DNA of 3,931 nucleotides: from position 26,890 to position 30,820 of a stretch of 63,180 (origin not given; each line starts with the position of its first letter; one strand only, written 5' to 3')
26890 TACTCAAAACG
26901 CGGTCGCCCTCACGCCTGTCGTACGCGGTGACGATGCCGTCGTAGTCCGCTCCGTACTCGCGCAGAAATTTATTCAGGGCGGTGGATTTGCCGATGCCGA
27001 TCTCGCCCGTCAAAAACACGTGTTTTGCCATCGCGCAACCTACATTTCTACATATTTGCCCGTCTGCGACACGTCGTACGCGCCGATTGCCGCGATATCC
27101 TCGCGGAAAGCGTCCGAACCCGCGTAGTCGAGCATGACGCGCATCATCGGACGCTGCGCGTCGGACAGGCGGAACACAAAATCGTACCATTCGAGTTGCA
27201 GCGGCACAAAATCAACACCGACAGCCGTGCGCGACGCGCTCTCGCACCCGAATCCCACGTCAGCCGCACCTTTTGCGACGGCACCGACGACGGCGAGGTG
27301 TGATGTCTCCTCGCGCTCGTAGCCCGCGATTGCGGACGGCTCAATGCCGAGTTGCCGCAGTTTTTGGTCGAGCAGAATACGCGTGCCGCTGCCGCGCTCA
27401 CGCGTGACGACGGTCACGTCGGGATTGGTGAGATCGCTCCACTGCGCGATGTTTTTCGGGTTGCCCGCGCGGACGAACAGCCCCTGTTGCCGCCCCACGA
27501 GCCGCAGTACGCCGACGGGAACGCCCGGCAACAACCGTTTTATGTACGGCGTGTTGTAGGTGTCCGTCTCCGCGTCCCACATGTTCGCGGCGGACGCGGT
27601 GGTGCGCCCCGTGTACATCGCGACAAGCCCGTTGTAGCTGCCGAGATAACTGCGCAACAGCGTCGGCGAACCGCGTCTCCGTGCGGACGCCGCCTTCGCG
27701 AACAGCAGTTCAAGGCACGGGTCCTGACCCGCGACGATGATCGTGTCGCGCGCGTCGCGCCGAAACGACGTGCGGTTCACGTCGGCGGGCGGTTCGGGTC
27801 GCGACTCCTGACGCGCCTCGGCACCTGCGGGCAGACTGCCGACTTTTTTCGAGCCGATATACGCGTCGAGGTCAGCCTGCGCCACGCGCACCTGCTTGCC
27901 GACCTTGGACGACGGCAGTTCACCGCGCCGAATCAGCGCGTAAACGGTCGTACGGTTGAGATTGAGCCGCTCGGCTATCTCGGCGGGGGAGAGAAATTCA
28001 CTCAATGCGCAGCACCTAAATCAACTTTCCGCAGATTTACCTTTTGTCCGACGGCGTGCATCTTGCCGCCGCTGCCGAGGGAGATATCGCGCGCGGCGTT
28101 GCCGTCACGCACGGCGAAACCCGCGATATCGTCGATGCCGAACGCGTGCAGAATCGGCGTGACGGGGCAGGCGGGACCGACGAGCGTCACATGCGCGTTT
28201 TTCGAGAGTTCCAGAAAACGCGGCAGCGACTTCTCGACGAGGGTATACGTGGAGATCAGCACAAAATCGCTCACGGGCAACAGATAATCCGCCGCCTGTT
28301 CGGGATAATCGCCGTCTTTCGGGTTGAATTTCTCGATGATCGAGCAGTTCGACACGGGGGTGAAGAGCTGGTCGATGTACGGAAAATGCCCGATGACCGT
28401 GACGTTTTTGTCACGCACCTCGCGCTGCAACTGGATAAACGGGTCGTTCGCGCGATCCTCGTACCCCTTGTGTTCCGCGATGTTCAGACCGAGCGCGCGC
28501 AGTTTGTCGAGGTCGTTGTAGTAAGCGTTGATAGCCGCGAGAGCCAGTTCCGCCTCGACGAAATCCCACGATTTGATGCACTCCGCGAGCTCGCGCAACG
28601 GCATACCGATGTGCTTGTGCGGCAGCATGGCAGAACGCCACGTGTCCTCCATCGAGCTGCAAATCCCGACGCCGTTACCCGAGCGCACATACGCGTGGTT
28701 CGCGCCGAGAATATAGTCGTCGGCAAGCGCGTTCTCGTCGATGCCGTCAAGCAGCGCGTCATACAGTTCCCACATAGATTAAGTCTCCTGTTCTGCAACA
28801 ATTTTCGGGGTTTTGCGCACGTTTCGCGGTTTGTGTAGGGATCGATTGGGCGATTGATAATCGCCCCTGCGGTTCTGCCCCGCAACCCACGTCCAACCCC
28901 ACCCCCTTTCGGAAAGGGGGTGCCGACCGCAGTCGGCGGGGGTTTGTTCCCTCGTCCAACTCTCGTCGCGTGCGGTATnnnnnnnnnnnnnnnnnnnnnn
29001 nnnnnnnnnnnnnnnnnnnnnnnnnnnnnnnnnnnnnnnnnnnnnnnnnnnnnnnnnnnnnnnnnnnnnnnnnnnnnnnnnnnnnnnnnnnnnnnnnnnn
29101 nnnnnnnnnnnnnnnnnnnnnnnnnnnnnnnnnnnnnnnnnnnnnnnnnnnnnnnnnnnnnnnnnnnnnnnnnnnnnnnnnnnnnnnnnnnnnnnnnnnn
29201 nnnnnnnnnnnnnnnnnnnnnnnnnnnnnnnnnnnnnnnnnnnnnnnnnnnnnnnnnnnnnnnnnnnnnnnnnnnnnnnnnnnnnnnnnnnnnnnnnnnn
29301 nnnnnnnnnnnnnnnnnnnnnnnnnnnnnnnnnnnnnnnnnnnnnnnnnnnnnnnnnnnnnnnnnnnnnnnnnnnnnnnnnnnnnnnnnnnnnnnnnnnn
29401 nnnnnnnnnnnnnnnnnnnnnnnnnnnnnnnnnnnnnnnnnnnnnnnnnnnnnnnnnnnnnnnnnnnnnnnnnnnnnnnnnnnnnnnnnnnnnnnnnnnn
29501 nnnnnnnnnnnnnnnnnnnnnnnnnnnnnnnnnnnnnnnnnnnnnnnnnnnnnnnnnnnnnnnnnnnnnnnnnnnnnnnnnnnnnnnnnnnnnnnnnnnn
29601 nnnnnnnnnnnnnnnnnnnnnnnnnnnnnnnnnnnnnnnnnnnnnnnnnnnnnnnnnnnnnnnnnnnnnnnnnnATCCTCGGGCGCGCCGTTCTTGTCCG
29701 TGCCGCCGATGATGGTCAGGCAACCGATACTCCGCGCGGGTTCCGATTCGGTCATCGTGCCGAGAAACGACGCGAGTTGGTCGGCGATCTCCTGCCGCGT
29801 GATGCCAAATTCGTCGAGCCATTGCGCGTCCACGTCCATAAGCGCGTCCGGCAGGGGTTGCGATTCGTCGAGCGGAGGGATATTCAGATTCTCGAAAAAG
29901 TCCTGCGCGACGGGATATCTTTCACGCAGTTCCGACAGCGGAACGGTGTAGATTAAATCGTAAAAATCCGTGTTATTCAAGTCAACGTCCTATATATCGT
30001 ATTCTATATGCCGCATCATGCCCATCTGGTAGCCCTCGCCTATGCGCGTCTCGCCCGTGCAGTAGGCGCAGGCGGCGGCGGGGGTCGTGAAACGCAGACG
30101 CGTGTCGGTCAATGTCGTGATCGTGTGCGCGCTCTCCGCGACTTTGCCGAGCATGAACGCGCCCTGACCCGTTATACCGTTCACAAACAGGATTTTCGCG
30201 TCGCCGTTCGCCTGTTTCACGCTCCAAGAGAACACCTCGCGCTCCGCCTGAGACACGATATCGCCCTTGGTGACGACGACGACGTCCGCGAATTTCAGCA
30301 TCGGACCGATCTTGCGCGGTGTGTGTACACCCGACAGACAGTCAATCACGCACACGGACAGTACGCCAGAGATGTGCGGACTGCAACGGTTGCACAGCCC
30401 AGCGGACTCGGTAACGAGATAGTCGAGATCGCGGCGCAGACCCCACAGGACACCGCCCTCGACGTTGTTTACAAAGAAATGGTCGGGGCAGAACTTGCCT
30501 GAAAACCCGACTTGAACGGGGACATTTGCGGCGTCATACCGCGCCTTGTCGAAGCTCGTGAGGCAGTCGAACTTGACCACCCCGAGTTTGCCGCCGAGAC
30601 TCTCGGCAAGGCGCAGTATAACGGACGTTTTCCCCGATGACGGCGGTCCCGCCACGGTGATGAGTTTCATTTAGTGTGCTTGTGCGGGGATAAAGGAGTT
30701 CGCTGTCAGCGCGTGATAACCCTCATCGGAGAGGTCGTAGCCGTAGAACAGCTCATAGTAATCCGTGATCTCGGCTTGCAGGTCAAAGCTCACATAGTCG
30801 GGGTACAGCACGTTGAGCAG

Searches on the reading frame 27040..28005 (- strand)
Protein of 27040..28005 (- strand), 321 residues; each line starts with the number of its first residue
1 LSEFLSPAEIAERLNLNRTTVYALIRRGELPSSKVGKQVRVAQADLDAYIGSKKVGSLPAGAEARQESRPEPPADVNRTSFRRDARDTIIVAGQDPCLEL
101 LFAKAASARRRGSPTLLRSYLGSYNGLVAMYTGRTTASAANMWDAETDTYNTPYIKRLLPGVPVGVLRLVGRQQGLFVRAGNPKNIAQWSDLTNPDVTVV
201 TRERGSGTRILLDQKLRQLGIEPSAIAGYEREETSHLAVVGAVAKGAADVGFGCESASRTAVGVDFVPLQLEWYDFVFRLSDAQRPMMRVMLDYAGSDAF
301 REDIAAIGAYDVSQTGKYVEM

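Call 3: search_protein_families(library=pfam, proteins=[window:27040-28005:-], max_evalue=0.01)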
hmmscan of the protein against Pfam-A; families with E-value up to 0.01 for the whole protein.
window:27040-28005:- (321 aa): 6 families
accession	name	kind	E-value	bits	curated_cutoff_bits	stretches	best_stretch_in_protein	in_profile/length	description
PF12727.12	PBP_like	-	1.7e-62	210.5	27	1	111-294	8-191/193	PBP superfamily domain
PF12728.13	HTH_17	-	6.1e-15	55.7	27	1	4-51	1-48/51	Helix-turn-helix domain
PF13531.11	SBP_bac_11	-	9.1e-08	32.6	25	1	169-299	76-216/227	Bacterial extracellular solute-binding protein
PF12974.12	Phosphonate-bd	-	1.3e-05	25.2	27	1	177-260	90-169/242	ABC transporter, phosphonate, periplasmic substrate-binding protein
PF08281.18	Sigma70_r4_2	-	0.0012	18.8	25.7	1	5-28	27-50/54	Sigma-70, region 4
PF13384.12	HTH_23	-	0.0041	17.4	24.6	1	5-27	18-40/50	Homeodomain-like domain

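Call 4: search_protein_families(library=ncbifam, proteins=[window:27040-28005:-], max_evalue=0.01)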
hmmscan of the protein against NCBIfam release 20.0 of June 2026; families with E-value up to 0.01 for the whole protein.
window:27040-28005:- (321 aa): 7 families
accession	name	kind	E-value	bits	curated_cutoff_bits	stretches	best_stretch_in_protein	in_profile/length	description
NF011068.0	PRK14498.1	equivalog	9.2e-54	182.6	534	1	75-319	406-644/647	molybdopterin biosynthesis protein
TIGR01764.1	excise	domain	7.3e-14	51.9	28.8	1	4-50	1-47/49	excisionase family DNA-binding protein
NF047737.1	antiphage_MADS1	equivalog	1.2e-08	35.1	80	1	5-50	4-49/49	methylation-associated defense system helix-turn-helix domain-containing protein MAD1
TIGR00971.1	3a0106s03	subfamily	0.00013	21.3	155.5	1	175-203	106-134/315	sulfate ABC transporter substrate-binding protein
NF008022.0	PRK10752.1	subfamily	0.0005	19.5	288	1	177-203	119-145/329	sulfate ABC transporter substrate-binding protein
NF008106.0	PRK10852.1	subfamily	0.00085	18.4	308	1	175-201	123-149/338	thiosulfate ABC transporter substrate-binding protein CysP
NF040990.2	MamR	equivalog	0.0043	17.3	100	1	6-51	45-90/91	magnetosome protein MamR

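Call 41: search_solved_structures(query=window:27040-28005:-, max_evalue=0.01, show_alignments=1)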
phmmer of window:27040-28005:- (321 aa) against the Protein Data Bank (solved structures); distinct sequences matched with E-value up to 0.01: 1.
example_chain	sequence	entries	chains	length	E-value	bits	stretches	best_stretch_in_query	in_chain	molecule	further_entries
6ddn_A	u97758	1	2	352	0.0052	19.3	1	176-203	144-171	Probable sulfate-binding lipoprotein SubI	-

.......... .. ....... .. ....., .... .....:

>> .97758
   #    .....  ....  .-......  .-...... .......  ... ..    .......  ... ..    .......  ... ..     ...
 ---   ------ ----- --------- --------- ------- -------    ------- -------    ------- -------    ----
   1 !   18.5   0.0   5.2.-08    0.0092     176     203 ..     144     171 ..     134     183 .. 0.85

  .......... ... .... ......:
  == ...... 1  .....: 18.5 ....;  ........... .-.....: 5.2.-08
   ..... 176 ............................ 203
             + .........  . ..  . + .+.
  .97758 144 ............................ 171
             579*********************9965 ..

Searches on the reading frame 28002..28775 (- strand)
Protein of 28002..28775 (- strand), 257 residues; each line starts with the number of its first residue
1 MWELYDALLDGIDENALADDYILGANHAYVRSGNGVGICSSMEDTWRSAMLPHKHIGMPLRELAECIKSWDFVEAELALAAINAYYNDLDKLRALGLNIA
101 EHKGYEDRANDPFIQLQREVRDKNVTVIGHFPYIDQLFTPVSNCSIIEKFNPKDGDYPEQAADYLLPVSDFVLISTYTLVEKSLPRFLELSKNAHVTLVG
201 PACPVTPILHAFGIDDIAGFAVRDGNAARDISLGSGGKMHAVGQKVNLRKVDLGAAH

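Call 3: search_protein_families(library=pfam, proteins=[window:28002-28775:-], max_evalue=0.01)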
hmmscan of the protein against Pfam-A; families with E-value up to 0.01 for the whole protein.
window:28002-28775:- (257 aa): 2 families
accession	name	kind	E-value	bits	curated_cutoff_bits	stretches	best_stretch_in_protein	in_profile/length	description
PF04016.18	DUF364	-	3.3e-26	92.1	23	1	116-245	5-140/147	Putative heavy-metal chelation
PF13938.11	DUF4213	-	9e-17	61.6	23.5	1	5-86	1-75/75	Putative heavy-metal chelation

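Call 4: search_protein_families(library=ncbifam, proteins=[window:28002-28775:-], max_evalue=0.01)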
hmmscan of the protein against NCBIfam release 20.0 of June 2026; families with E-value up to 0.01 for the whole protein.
window:28002-28775:- (257 aa): 0 families

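Call 23: search_solved_structures(query=window:28002-28775:-, max_evalue=0.01, show_alignments=2)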
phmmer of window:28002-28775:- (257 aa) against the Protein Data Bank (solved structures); distinct sequences matched with E-value up to 0.01: 1.
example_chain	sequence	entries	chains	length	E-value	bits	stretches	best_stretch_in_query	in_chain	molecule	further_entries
3l5o_A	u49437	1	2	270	8.5e-71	241.9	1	1-250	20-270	uncharacterized protein from DUF364 family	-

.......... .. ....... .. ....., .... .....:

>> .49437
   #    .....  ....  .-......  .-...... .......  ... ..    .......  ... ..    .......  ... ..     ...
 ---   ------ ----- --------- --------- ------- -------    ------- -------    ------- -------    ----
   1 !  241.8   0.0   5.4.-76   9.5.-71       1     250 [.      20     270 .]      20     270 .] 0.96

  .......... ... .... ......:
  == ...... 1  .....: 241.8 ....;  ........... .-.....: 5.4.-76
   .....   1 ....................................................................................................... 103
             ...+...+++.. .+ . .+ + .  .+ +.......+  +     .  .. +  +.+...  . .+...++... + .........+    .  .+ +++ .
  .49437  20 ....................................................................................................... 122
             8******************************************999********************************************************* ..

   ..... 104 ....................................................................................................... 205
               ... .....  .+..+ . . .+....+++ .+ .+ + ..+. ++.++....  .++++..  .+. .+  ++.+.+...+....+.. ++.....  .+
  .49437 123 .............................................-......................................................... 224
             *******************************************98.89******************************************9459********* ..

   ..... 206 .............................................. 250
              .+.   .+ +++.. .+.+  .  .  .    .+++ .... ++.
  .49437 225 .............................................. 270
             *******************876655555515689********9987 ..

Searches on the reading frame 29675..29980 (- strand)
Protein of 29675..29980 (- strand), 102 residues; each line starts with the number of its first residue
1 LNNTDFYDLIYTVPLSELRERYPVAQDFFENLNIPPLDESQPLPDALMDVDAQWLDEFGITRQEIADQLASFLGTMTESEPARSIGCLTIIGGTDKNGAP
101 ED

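Call 18: search_protein_families(library=pfam, proteins=[window:29675-29980:-], max_evalue=0.1)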
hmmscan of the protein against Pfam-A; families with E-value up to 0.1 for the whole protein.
window:29675-29980:- (102 aa): 0 families

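Call 76: search_solved_structures(query=A4, max_evalue=10, show_alignments=2)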
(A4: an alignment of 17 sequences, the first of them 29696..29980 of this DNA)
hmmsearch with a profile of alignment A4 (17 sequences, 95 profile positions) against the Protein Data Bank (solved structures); distinct sequences matched with E-value up to 10: 3.
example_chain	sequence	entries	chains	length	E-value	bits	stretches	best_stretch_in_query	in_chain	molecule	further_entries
3mzo_A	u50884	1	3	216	0.9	13.3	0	39-67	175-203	Lin2634 protein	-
8gji_A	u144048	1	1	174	1.1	13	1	41-78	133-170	GCG binder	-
8g9k_A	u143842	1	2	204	1.7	12.4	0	40-72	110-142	THR2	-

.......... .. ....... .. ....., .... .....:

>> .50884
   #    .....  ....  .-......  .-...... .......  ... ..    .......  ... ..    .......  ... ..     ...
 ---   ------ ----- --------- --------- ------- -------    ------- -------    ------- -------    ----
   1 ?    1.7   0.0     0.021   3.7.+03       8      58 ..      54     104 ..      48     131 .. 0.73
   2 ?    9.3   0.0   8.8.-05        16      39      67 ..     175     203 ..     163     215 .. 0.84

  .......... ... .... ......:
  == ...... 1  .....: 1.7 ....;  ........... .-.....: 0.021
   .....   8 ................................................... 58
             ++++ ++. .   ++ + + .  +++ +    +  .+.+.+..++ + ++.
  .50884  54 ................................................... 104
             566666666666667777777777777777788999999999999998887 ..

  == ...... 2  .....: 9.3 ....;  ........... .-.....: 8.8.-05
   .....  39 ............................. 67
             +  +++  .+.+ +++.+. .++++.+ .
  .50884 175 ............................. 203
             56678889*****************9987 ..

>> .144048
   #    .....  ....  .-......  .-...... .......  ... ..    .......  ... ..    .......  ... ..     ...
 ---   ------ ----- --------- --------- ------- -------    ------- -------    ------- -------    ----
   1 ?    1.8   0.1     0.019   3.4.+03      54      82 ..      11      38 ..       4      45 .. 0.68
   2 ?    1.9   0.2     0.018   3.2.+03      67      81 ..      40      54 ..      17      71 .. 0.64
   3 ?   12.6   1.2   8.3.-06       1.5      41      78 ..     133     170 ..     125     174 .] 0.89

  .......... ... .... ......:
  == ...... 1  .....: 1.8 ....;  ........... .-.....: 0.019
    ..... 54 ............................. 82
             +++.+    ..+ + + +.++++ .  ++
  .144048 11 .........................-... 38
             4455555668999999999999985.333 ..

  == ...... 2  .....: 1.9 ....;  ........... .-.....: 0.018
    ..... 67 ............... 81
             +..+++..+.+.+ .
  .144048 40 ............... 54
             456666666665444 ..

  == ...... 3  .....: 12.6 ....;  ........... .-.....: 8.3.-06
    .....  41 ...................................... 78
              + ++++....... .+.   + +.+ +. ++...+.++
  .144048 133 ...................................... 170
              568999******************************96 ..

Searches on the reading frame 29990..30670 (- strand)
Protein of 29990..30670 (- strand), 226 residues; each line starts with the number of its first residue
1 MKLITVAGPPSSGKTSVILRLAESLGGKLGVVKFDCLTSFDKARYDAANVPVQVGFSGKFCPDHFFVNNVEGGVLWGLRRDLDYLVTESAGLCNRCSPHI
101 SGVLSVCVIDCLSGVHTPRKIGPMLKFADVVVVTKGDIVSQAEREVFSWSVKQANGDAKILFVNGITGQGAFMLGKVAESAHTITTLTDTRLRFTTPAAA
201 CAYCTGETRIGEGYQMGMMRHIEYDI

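Call 3: search_protein_families(library=pfam, proteins=[window:29990-30670:-], max_evalue=0.01)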
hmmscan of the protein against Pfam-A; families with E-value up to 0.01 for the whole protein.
window:29990-30670:- (226 aa): 1 family
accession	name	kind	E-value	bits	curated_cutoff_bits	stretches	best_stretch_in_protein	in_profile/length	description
PF02492.25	cobW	-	5.6e-11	42.8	20.7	1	4-161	3-179/180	CobW/HypB/UreG, nucleotide-binding domain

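Call 4: search_protein_families(library=ncbifam, proteins=[window:29990-30670:-], max_evalue=0.01)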
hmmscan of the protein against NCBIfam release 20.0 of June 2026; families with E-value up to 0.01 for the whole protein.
window:29990-30670:- (226 aa): 3 families
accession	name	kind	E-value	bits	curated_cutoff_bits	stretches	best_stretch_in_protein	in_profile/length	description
TIGR00073.1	hypB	equivalog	2e-10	40.5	121.2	1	6-170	35-202/217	hydrogenase nickel incorporation protein HypB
TIGR00101.1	ureG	equivalog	1.1e-06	28.6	204.2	1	4-164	4-177/199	urease accessory protein UreG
NF041053.1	CobW_rel_Se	equivalog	0.0032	17.2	180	0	1-26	1-26/195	CobW-related selenoprotein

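Call 21: search_solved_structures(query=window:29990-30670:-, max_evalue=0.01, show_alignments=2)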
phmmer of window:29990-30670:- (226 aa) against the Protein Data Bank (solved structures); distinct sequences matched with E-value up to 0.01: 4.
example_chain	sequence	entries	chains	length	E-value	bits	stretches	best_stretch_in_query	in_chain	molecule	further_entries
5xkt_A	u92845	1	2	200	1.8e-06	30.8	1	4-171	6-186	Urease accessory protein UreG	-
4hi0_E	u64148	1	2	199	4e-05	26.3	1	4-165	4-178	Urease accessory protein UreG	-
4lps_A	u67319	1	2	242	4.2e-05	26.3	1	7-158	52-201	Hydrogenase/urease nickel incorporation protein HypB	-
2hf8_A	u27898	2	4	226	9.3e-05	25.1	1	8-170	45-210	Probable hydrogenase nickel incorporation protein hypB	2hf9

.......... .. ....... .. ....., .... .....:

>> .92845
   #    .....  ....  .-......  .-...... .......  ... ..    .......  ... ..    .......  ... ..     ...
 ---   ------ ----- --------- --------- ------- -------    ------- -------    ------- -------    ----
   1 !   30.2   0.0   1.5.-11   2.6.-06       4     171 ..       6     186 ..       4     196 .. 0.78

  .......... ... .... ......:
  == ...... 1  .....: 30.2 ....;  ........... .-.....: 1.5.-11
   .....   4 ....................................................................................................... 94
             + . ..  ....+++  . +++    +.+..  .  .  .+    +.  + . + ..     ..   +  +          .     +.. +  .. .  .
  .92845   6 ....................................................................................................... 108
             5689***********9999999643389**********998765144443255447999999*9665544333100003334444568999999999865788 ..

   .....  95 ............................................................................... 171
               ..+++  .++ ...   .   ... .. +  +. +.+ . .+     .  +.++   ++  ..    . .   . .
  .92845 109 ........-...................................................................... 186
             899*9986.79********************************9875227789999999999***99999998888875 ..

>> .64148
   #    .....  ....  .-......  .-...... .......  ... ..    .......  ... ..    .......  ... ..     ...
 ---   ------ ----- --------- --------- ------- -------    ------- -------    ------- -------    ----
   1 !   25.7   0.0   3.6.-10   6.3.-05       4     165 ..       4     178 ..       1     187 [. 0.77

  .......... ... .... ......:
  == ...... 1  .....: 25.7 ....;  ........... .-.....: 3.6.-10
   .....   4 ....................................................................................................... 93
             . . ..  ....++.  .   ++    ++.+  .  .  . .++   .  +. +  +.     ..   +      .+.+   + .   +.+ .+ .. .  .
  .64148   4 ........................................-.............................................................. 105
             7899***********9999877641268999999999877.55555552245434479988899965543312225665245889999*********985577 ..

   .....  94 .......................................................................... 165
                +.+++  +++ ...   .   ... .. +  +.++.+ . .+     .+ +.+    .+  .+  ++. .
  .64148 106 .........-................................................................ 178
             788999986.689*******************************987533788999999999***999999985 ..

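Call 109: search_protein_representatives(protein=window:29990-30670:-)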
Query: 226 residues. Proteins with E-value up to 0.001 (for the whole library): 392; up to 1e-10: 214; up to 1e-30: 50. The best 150 are listed.
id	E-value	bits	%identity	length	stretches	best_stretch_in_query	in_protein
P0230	7.8e-100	349.2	69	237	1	1-222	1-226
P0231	1.6e-72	259.9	56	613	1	1-225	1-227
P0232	2.5e-69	249.4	54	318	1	1-223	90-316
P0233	5.8e-65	235.2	49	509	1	1-221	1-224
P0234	7.0e-65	234.9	69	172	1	1-155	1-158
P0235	1.6e-61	223.9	61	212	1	2-164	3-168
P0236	3.6e-59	216.2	62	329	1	1-171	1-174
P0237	1.0e-58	214.7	43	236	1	1-224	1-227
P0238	4.0e-56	206.3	66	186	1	32-168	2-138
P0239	7.9e-54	198.7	44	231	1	1-212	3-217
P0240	3.1e-53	196.8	57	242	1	63-223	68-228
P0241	2.7e-52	193.7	44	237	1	1-223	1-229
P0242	6.7e-51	189.2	60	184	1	1-149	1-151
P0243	1.7e-50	187.8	69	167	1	52-173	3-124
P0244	2.6e-48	180.7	62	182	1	75-208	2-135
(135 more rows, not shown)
